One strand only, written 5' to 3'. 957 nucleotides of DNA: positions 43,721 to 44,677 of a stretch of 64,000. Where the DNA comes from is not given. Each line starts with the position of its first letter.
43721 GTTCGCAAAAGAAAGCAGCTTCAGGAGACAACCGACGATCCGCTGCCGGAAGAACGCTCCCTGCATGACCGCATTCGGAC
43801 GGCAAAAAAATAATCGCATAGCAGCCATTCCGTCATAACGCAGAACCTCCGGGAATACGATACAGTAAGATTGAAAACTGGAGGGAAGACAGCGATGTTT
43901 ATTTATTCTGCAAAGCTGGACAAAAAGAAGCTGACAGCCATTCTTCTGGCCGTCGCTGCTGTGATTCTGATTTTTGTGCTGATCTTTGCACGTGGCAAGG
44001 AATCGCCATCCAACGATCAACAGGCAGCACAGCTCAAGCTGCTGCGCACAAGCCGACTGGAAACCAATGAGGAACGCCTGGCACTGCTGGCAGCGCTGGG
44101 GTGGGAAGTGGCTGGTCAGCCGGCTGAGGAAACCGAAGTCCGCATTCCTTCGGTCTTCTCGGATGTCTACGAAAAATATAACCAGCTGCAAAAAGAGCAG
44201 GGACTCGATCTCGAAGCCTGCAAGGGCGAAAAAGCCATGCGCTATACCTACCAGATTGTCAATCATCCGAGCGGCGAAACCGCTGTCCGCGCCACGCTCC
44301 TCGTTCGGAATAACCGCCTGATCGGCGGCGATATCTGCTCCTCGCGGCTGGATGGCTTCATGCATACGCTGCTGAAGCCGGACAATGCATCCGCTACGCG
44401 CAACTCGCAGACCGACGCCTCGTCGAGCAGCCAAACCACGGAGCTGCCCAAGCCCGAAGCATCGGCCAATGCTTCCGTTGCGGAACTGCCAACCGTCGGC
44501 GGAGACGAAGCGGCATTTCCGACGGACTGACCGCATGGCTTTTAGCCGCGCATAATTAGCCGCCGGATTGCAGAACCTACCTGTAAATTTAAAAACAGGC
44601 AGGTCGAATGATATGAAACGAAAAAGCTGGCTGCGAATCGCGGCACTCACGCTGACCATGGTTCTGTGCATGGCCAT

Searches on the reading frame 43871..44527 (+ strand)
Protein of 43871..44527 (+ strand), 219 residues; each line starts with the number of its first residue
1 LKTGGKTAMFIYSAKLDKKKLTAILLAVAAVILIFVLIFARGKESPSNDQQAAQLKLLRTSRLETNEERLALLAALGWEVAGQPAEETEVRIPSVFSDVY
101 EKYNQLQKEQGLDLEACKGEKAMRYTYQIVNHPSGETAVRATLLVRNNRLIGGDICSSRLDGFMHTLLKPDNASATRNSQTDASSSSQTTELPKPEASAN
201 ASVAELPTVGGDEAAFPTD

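Call 54: search_protein_families(library=pfam, proteins=[window:43871-44527:+], max_evalue=0.00001)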
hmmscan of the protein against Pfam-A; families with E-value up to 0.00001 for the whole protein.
window:43871-44527:+ (219 aa): 1 family
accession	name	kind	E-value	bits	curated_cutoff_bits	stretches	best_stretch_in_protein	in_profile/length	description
PF16112.10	DUF4830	-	2.2e-30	105.3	23.5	1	72-155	1-84/84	Domain of unknown function (DUF4830)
